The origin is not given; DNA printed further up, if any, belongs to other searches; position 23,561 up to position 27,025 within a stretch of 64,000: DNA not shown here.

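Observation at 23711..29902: HdrA flavoprotein core split into two genes with a formate dehydrogenase catalytic subunit coupled in between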

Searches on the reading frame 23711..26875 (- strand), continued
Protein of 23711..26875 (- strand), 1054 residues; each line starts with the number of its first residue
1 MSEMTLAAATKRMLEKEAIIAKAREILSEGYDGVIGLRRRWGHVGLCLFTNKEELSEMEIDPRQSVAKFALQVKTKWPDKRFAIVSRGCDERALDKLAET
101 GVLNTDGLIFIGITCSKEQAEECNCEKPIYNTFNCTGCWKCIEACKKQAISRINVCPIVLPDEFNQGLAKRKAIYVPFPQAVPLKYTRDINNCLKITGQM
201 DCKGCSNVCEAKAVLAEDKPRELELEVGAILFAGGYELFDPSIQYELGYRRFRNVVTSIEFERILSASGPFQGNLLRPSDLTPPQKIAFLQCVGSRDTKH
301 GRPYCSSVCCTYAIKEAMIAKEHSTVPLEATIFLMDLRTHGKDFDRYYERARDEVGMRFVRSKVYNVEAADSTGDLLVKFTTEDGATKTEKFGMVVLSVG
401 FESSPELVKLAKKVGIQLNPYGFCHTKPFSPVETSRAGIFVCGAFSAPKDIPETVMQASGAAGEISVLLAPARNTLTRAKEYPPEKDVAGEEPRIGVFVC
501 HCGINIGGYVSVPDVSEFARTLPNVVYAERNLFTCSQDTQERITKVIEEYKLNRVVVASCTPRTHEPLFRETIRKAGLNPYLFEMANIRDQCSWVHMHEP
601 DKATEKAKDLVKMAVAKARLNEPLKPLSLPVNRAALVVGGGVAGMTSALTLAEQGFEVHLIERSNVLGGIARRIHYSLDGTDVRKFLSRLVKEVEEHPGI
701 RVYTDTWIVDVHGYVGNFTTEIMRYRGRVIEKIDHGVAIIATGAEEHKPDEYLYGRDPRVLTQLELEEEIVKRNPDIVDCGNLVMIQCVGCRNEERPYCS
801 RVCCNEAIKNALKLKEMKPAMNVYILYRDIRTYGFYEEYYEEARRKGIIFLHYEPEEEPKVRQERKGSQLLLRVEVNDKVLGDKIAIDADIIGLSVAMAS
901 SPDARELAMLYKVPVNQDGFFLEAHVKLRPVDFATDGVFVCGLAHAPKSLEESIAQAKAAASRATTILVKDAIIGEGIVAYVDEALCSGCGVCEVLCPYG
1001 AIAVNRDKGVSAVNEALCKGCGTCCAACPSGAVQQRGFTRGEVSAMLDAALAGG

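Call 37: find_encoding_contigs(protein=P0128, flank=8000, max_places=1)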
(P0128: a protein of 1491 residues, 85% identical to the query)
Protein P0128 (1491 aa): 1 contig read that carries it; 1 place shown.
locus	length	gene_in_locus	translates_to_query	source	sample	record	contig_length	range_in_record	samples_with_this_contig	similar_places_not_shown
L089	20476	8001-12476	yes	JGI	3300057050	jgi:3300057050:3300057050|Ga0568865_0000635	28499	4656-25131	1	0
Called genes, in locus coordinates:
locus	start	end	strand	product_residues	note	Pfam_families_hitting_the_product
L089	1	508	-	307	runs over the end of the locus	PF02219:MTHFR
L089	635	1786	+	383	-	PF00027:cNMP_binding, PF00512:HisKA, PF02518:HATPase_c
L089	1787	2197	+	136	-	PF00072:Response_reg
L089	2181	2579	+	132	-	PF00072:Response_reg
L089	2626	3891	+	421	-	PF00890:FAD_binding_2, PF01266:DAO, PF01494:FAD_binding_3 (weak), PF12831:FAD_oxidored, PF13450:NAD_binding_8 (weak), PF00037:Fer4 (weak), PF12797:Fer4_2 (weak), PF07992:Pyr_redox_2, +2 more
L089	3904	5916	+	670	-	PF07992:Pyr_redox_2 (weak), PF13738:Pyr_redox_3 (weak), PF01266:DAO (weak), PF00037:Fer4 (weak), PF12838:Fer4_7, PF13187:Fer4_9 (weak), PF14697:Fer4_21, PF02662:FlpD, +4 more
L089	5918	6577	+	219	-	PF12225:DUF5981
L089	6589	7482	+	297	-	PF02219:MTHFR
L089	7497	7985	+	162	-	PF13183:Fer4_8, PF13237:Fer4_10 (weak), PF12838:Fer4_7 (weak), PF13187:Fer4_9, PF13534:Fer4_17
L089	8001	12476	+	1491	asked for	PF12831:FAD_oxidored (weak), PF14691:Fer4_20, PF07992:Pyr_redox_2, PF13450:NAD_binding_8 (weak), PF07992:Pyr_redox_2, PF00890:FAD_binding_2 (weak), PF07992:Pyr_redox_2 (weak), PF12831:FAD_oxidored (weak), +17 more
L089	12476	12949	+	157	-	PF02662:FlpD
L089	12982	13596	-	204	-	PF12804:NTP_transf_3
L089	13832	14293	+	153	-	PF00571:CBS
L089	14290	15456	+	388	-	PF00999:Na_H_Exchanger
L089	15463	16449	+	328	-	PF00814:TsaD, PF22521:HypF_C_2 (weak)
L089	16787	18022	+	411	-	PF21269:TreT_GT1, PF20706:GT4-conflict (faint), PF00534:Glycos_transf_1, PF13692:Glyco_trans_1_4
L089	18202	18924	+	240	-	PF06210:DUF1003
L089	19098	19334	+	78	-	-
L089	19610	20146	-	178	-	PF01558:POR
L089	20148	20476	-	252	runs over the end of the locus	PF02775:TPP_enzyme_C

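Call 58: predict_structure(alignment_id=A2)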
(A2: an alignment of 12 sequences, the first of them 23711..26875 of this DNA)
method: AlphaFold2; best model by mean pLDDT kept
length: 1054 residues; sequences in the alignment: 12
mean_pLDDT: 61.4   pTM: 0.51
mean pLDDT of the five models: 61.4, 60.2, 57.2, 50.4, 48.6
residues with pLDDT >= 90: 30; 70-90: 371; 50-70: 342; < 50: 311
segments of 3 or more residues with pLDDT < 50: 1-6, 41-43, 115-228, 234-246, 266-273, 296-303, 305-308, 337-342, 443-455, 470-490, 503-507, 562-564, 590-597, 622-628, 800-802, 830-836, 922-935, 944-948, 974-983, 1015-1054
pLDDT, mean of each block of 10 residues (from residue 1): 47 74 86 83 68 82 65 76 74 61 72 53 35 29 27 27 29 28 26 25 25 25 39 45 50 70 50 62 82 53 47 70 74 63 61 77 74 80 77 78 57 59 54 61 43 48 54 35 40 78 51 83 82 56 80 78 57 68 63 47 71 67 48 85 86 88 77 55 73 92 86 66 71 85 63 63 76 79 81 50 66 85 79 47 78 77 80 80 79 75 69 58 40 50 54 69 68 44 52 54 61 50 46 35 38 30
secondary structure, 60 per line:
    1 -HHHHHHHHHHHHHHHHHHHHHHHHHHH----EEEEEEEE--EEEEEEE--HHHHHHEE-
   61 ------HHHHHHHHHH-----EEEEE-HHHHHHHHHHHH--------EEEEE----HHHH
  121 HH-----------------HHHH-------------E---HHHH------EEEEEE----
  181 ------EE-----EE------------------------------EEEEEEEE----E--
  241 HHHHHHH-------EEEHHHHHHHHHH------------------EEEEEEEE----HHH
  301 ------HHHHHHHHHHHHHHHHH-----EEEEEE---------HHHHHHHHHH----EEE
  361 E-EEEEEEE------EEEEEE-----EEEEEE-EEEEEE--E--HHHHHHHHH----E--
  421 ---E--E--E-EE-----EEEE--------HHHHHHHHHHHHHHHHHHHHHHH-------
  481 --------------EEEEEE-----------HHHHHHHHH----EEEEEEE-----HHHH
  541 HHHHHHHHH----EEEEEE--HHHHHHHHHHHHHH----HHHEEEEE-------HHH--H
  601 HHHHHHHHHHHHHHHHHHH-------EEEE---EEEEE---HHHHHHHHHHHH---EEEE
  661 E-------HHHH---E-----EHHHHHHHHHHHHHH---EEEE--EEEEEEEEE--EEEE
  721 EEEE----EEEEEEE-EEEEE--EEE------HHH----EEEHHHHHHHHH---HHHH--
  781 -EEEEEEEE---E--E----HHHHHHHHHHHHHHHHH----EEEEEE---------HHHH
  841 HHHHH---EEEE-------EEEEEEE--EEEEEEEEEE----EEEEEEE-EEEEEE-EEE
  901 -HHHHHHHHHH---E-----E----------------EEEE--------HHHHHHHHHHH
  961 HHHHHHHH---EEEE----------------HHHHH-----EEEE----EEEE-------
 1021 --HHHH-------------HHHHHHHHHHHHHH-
elements in order (helices of 4 or more, strands of 3 or more residues): H2-28 E33-40 E43-49 H52-57 H67-76 E82-86 H88-99 E108-112 H117-122 H140-143 H161-164 E171-176 E226-233 H241-247 E255-257 H258-267 E286-293 H307-323 E329-334 H344-353 E358-361 E363-369 E376-381 E387-392 E394-399 H405-413 E439-442 H451-473 E495-500 H512-520 E525-531 H537-549 E554-559 H562-575 E583-587 H600-619 E627-630 E634-638 H642-653 E657-661 H669-672 H683-696 E700-703 E706-714 E717-724 E729-735 E737-741 E744-746 E760-762 H763-771 H775-778 E782-789 H801-817 E822-827 H837-845 E849-852 E860-866 E869-878 E883-889 E891-896 E898-900 H902-911 E938-941 H950-968 E972-975 H992-996 E1002-1005 E1010-1013 H1023-1026 H1040-1053

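Call 61: fold_search(model_id=the predicted structure, library=pdb)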
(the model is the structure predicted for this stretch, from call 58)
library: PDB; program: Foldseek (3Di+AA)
matches with E <= 10: 1835; with E <= 0.001: 726
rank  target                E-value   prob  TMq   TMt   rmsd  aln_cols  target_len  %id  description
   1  8rvy_A                4.2e-50  1.00  0.33  0.51  12.9       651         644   38  CryoEM structure of the Elp-Hdr complex of Methanothermobacter marburgensis state 1 (composite structure) (released 2025-05-14)
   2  5odh_A                1.4e-49  1.00  0.40  0.61   9.2       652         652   40  Heterodisulfide reductase / [NiFe]-hydrogenase complex from Methanothermococcus thermolithotrophicus soaked with heter (released 2017-08-30)
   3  5odc_A                3.4e-49  1.00  0.40  0.61   9.1       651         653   40  Heterodisulfide reductase / [NiFe]-hydrogenase complex from Methanothermococcus thermolithotrophicus at 2.3 A resoluti (released 2017-08-30)
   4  5odi_A                5.8e-49  1.00  0.40  0.61   8.9       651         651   40  Heterodisulfide reductase / [NiFe]-hydrogenase complex from Methanothermococcus thermolithotrophicus cocrystallized wi (released 2017-08-30)
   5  8rvu_A                1.2e-48  1.00  0.37  0.57   9.9       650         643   38  CryoEM structure of the Elp-Hdr complex of Methanothermobacter marburgensis state 2 (composite structure) (released 2025-05-14)
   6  7bkb_A                1.8e-45  1.00  0.38  0.57   9.6       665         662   34  Formate dehydrogenase - heterodisulfide reductase - formylmethanofuran dehydrogenase complex from Methanospirillum hun (released 2021-09-29)
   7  7bkd_A                5.0e-45  1.00  0.33  0.50  12.2       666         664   34  Formate dehydrogenase - heterodisulfide reductase - formylmethanofuran dehydrogenase complex from Methanospirillum hun (released 2021-09-29)
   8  8rwn_A                2.7e-26  1.00  0.28  0.66   5.0       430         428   29  CryoEM structure of the Hdr(ABC)2 subunits of the Elp-Hdr complex of Methanothermobacter marburgensis (released 2025-05-14)
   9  8rvu_a                3.0e-26  1.00  0.28  0.65   5.4       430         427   29  CryoEM structure of the Elp-Hdr complex of Methanothermobacter marburgensis state 2 (composite structure) (released 2025-05-14)
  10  7bkd_a                1.3e-24  1.00  0.28  0.63   5.4       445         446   26  Formate dehydrogenase - heterodisulfide reductase - formylmethanofuran dehydrogenase complex from Methanospirillum hun (released 2021-09-29)
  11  7bke_A                2.4e-24  1.00  0.29  0.65   4.4       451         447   25  Formate dehydrogenase - heterodisulfide reductase - formylmethanofuran dehydrogenase complex from Methanospirillum hun (released 2021-09-29)
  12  6tjr_A                6.3e-23  1.00  0.27  0.77   4.4       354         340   26  Structure of HdrA-like subunit from Hyphomicrobium denitrificans (released 2020-08-19)
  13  3cty_B                1.9e-13  1.00  0.21  0.62   6.3       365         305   16  Crystal structure of T. acidophilum thioredoxin reductase (released 2009-02-24)
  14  6gar_A                1.9e-13  1.00  0.21  0.52   7.1       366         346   17  Crystal structure of oxidised ferredoxin/flavodoxin NADP+ oxidoreductase 1 (FNR1) from Bacillus cereus (released 2018-09-05)
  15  6de6_B                2.7e-13  1.00  0.21  0.31  26.7       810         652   14  2.1 A resolution structure of histamine dehydrogenase from Rhizobium sp. 4-9 (released 2019-05-15)
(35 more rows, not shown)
